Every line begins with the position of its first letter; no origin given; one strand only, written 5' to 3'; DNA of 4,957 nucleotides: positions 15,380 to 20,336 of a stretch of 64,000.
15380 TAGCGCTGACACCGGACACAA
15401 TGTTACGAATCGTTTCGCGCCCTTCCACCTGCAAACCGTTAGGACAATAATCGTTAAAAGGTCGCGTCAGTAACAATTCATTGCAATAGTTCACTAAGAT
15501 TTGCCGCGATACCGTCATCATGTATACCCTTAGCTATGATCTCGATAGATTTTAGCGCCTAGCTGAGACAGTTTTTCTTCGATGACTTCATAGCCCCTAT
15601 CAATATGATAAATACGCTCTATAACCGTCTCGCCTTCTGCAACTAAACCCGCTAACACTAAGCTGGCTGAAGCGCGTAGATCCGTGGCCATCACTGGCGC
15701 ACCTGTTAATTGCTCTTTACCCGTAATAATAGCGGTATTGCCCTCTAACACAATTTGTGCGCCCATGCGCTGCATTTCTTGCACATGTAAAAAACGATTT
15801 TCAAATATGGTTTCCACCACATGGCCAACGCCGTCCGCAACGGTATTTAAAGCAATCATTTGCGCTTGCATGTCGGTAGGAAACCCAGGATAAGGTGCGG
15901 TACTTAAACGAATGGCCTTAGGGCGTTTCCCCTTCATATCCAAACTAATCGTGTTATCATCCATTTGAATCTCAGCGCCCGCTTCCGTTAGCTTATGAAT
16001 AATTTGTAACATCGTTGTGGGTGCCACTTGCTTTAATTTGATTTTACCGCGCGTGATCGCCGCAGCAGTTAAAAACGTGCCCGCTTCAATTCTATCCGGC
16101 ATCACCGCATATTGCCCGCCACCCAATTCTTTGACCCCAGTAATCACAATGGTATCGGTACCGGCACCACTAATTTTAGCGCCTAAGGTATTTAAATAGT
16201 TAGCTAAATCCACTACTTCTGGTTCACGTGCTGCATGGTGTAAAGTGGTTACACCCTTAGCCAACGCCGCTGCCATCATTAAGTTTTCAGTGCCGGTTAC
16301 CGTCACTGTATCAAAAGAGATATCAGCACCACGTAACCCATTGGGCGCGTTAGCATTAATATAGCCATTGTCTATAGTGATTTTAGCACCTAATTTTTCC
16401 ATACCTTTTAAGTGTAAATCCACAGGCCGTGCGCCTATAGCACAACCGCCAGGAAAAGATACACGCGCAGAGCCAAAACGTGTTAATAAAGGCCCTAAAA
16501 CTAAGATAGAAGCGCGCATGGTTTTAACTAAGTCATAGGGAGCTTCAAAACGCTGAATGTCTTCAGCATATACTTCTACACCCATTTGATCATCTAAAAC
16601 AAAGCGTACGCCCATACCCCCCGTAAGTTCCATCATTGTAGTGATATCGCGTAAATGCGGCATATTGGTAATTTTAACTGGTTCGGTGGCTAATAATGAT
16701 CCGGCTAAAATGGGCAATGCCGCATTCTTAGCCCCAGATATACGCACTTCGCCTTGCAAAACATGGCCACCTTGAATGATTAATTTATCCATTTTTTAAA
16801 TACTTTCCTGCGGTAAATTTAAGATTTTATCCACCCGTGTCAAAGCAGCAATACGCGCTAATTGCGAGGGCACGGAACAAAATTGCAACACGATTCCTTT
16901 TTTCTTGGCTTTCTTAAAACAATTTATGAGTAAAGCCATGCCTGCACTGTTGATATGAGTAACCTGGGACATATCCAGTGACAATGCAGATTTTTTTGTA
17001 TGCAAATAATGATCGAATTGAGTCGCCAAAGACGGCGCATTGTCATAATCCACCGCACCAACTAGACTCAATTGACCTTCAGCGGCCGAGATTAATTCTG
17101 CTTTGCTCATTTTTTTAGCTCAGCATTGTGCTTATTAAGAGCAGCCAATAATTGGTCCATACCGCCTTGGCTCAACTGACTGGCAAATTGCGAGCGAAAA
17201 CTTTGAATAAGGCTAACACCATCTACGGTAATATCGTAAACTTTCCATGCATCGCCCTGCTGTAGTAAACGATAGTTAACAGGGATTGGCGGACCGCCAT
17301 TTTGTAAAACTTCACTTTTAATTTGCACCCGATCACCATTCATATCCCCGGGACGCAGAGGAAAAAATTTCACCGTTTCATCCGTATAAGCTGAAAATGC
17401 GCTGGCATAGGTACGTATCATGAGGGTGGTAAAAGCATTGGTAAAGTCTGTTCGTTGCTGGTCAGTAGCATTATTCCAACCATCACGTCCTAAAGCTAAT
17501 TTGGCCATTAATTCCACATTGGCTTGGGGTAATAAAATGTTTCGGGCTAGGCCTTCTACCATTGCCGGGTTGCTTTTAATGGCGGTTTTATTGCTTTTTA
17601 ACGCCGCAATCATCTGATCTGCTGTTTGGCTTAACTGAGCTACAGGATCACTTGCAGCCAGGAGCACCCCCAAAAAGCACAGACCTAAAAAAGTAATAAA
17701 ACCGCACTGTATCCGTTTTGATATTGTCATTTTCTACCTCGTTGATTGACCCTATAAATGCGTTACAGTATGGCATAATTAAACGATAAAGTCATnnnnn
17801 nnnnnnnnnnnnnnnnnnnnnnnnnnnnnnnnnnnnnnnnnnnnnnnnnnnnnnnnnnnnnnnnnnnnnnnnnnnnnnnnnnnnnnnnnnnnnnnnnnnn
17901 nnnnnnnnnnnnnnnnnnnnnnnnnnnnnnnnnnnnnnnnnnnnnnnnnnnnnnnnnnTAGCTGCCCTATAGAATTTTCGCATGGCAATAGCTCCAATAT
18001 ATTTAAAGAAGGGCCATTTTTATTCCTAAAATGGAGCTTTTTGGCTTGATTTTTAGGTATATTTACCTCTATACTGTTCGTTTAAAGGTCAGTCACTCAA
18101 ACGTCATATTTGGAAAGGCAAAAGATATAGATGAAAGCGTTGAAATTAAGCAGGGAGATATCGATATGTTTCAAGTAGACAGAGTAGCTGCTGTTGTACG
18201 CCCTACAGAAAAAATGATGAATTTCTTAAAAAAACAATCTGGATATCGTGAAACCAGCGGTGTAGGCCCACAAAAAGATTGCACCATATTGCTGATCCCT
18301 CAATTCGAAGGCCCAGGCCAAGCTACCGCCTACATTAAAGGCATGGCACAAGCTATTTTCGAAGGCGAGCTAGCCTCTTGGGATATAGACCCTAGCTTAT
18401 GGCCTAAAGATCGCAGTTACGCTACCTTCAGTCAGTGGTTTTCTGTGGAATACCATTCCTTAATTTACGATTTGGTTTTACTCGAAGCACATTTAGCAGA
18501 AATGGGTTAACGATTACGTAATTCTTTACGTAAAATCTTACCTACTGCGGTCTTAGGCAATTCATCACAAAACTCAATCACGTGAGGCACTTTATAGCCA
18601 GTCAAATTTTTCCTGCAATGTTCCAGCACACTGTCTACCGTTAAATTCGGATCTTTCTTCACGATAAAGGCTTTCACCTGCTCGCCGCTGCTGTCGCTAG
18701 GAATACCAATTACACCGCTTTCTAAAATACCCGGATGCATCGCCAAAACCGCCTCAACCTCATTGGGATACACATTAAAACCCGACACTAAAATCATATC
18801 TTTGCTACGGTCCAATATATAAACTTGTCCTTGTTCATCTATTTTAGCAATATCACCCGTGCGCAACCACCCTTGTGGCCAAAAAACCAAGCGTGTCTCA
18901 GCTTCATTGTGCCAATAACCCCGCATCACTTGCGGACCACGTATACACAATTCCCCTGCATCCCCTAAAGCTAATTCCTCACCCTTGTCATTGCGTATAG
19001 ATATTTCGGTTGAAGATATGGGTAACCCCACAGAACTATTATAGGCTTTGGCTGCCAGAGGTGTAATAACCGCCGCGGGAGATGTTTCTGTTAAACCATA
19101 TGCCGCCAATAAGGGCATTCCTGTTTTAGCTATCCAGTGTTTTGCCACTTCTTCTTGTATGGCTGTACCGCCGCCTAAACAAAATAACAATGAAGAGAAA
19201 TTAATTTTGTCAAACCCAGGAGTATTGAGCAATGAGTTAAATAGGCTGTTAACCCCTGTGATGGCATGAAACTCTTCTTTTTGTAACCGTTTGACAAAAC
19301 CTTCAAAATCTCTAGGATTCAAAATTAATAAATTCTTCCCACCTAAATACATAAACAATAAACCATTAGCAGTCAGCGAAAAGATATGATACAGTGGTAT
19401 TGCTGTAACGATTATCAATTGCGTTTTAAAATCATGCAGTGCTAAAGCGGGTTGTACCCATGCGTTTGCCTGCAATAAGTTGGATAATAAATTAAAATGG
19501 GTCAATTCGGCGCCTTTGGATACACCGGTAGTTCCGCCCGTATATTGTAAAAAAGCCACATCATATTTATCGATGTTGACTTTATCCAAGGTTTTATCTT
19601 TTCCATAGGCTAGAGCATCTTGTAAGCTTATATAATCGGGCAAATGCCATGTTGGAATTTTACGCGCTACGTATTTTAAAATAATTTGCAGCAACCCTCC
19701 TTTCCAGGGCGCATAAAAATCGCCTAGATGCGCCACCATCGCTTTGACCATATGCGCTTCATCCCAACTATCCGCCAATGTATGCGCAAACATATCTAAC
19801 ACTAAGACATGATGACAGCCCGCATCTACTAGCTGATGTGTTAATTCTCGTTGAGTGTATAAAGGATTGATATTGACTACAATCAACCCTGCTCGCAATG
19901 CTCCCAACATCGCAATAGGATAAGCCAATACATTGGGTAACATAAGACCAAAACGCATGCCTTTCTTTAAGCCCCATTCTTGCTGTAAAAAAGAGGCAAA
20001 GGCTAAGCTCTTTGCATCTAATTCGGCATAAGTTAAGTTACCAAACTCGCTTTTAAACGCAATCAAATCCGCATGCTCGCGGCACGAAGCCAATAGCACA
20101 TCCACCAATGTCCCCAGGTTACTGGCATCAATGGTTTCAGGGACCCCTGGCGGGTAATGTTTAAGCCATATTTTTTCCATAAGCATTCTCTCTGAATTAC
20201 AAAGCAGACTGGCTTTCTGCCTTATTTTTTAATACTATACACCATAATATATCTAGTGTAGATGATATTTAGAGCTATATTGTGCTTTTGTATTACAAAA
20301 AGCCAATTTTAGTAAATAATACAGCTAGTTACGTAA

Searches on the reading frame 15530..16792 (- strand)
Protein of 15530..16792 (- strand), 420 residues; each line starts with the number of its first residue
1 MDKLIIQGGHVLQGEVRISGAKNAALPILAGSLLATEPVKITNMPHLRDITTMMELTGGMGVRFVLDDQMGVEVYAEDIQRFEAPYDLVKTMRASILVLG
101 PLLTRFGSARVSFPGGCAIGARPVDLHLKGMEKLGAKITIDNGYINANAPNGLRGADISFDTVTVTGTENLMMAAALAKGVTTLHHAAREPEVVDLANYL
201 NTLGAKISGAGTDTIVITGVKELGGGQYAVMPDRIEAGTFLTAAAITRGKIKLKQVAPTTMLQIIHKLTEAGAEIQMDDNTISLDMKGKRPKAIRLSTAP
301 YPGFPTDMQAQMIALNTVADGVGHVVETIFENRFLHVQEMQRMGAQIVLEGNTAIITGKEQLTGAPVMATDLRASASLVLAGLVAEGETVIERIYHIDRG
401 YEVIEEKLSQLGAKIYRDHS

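Call 75: search_protein_families(library=pfam, proteins=[window:15530-16792:-], max_evalue=0.00001)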
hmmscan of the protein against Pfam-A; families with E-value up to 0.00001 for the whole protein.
window:15530-16792:- (420 aa): 1 family
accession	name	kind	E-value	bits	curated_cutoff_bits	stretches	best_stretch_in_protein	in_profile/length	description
PF00275.25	EPSP_synthase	-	3.2e-119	398.8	22.8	1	7-408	2-417/417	EPSP synthase (3-phosphoshikimate 1-carboxyvinyltransferase)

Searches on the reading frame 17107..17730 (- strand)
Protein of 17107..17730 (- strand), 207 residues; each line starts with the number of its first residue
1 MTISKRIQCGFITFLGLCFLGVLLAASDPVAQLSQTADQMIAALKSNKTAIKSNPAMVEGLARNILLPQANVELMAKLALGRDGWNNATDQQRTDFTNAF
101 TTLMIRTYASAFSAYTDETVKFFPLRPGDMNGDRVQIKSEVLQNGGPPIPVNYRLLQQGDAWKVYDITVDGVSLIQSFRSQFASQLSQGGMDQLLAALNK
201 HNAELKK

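Call 75: search_protein_families(library=pfam, proteins=[window:17107-17730:-], max_evalue=0.00001)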
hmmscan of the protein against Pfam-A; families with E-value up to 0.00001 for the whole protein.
window:17107-17730:- (207 aa): 1 family
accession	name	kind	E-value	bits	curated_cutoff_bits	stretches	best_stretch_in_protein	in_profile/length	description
PF05494.18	MlaC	-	2.5e-53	180.7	26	1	35-200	2-166/166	MlaC protein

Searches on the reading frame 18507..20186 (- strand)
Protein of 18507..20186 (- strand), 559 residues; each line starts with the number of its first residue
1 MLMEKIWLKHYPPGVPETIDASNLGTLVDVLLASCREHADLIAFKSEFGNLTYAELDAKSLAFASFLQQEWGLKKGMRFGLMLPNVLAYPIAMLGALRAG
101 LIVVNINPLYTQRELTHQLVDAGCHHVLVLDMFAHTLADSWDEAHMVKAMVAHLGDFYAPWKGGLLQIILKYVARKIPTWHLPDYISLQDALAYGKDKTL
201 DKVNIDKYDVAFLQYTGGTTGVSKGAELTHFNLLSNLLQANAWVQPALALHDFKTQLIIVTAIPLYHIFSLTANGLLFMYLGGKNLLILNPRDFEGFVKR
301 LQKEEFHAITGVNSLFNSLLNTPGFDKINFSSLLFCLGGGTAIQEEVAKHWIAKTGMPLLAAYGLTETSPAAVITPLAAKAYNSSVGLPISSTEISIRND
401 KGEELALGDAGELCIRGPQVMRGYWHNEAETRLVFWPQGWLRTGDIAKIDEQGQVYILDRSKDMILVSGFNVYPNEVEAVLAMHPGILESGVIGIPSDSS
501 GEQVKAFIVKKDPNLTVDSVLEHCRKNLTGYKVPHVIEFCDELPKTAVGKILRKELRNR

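Call 75: search_protein_families(library=pfam, proteins=[window:18507-20186:-], max_evalue=0.00001)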
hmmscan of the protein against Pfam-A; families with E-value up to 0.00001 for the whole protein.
window:18507-20186:- (559 aa): 2 families
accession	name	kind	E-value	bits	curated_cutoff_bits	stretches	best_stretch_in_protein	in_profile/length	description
PF00501.34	AMP-binding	-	1.2e-79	268.3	29.9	1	34-425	4-384/384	AMP-binding enzyme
PF13193.12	AMP-binding_C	-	3.3e-19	70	24.5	1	476-550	1-76/76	AMP-binding enzyme C-terminal domain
